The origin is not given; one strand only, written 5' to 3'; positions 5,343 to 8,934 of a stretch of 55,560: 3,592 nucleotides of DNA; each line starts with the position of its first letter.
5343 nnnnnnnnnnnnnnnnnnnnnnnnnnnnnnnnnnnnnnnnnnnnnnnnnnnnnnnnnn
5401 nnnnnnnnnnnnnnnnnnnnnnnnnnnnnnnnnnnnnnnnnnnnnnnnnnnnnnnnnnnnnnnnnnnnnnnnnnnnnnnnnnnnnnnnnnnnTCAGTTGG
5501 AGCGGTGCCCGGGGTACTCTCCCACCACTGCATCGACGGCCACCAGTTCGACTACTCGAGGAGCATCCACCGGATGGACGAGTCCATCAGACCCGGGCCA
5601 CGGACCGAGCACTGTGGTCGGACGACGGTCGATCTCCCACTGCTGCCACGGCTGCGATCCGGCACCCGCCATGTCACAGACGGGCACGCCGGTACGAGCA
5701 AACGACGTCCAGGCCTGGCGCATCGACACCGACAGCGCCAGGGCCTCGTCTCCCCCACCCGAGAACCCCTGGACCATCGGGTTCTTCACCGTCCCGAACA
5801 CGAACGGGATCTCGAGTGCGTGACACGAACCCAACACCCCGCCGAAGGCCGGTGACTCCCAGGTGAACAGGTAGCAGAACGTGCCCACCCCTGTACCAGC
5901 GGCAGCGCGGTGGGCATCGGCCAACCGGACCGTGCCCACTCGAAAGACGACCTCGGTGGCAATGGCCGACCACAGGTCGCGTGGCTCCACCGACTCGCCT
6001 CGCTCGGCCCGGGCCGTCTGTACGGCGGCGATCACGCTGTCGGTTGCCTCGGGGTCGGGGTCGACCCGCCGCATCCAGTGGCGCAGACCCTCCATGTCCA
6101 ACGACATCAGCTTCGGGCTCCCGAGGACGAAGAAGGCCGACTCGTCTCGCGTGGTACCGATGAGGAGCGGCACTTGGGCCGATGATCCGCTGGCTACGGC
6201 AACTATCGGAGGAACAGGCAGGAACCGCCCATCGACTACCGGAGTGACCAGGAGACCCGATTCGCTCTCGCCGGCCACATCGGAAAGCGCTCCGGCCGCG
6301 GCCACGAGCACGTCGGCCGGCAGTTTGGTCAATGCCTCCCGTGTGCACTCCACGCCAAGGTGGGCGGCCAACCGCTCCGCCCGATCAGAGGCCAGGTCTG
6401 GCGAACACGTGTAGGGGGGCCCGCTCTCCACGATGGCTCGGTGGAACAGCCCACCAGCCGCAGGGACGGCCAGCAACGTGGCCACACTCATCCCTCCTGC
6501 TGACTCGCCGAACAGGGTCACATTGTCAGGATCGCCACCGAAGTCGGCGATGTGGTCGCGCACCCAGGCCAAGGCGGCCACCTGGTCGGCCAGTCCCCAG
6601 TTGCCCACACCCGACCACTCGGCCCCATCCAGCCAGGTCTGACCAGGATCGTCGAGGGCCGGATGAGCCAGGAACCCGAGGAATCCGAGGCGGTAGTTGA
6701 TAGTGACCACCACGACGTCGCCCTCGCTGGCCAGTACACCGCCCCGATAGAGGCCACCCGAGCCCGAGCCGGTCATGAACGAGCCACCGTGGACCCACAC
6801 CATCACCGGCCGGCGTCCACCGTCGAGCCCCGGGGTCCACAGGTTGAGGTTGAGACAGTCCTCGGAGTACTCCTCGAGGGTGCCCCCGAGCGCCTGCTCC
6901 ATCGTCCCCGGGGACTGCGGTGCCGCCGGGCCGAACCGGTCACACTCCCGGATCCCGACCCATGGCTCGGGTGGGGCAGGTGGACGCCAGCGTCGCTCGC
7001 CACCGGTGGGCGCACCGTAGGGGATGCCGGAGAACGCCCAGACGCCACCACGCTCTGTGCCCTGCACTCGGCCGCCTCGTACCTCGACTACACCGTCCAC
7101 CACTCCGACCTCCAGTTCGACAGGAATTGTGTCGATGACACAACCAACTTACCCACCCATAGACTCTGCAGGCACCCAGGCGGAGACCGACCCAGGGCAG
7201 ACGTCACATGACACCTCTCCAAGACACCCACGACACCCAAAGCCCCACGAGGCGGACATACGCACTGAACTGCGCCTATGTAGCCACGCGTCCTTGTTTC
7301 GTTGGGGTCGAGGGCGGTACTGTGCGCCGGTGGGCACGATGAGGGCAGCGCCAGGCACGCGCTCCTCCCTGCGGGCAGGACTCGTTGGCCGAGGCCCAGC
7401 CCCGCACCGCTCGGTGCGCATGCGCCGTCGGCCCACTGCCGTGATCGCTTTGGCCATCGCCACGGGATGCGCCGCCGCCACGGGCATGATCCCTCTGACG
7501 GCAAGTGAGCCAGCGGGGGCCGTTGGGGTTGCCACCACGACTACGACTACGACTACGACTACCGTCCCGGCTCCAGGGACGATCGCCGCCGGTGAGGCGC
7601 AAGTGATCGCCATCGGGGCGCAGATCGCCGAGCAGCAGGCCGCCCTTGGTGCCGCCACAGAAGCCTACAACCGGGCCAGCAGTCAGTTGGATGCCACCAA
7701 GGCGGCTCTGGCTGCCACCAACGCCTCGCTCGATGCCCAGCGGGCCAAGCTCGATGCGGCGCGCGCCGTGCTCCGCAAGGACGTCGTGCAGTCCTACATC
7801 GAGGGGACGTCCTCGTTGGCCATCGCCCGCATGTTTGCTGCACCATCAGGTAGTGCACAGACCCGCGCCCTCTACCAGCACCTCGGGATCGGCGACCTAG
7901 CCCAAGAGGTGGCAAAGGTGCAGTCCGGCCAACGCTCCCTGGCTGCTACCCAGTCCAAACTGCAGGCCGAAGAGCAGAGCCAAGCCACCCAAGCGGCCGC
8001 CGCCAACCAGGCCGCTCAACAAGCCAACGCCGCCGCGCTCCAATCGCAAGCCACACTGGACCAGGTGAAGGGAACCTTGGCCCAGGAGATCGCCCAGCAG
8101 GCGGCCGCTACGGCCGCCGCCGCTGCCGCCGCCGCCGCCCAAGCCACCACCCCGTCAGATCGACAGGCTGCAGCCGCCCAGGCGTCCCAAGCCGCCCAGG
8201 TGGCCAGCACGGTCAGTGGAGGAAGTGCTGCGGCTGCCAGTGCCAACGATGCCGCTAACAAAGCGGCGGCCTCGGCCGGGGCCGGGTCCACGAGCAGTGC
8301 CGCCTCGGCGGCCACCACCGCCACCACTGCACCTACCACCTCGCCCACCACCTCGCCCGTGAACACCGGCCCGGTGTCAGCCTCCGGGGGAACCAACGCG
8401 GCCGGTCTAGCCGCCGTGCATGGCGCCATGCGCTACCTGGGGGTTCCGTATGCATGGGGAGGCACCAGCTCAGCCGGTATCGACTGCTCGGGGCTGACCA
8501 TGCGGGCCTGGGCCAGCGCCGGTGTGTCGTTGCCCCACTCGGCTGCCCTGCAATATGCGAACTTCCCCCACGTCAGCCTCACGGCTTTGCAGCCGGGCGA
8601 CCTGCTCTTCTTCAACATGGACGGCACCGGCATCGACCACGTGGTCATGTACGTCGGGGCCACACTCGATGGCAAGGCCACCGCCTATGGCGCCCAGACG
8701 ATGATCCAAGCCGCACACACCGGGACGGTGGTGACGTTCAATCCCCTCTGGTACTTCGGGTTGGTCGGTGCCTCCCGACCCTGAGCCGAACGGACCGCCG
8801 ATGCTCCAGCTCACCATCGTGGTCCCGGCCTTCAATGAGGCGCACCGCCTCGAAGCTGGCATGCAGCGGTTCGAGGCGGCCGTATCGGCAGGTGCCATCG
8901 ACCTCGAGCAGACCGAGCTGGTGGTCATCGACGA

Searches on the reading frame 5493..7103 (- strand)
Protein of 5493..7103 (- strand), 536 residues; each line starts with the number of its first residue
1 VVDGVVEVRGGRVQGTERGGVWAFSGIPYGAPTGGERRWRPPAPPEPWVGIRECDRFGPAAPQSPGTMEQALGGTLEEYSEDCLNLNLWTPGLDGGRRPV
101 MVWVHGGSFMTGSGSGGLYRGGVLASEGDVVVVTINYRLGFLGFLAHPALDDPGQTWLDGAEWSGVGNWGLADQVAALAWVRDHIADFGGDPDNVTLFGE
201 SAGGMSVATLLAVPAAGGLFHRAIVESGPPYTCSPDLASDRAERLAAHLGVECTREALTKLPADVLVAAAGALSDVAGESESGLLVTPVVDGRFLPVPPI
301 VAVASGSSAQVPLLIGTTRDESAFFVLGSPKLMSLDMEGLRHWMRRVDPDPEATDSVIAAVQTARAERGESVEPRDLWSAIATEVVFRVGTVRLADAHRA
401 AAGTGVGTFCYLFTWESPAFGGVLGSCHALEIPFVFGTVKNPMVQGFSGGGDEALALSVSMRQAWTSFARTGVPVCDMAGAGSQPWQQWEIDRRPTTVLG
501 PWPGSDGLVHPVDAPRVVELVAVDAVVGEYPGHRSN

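Call 33: search_protein_families(library=pfam, proteins=[window:5493-7103:-], max_evalue=0.00001)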
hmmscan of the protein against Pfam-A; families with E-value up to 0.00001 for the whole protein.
window:5493-7103:- (536 aa): 3 families
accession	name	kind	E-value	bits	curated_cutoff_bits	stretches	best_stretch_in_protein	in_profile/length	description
PF00135.34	COesterase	-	4.6e-105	353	27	1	4-489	3-486/515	Carboxylesterase family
PF20434.5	BD-FAE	-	6.5e-09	36.1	26.8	0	172-213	68-108/215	BD-FAE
PF07859.19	Abhydrolase_3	-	3.5e-08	33.9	25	0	172-213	50-92/210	alpha/beta hydrolase fold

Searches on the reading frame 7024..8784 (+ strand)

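Call 33: search_protein_families(library=pfam, proteins=[window:7024-8784:+], max_evalue=0.00001)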
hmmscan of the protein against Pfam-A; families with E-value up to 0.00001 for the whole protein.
window:7024-8784:+ (586 aa): 1 family
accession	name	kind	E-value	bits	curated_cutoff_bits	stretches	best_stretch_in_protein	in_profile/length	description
PF00877.26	NLPC_P60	-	8.3e-22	77.6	23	1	473-571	1-87/105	NlpC/P60 family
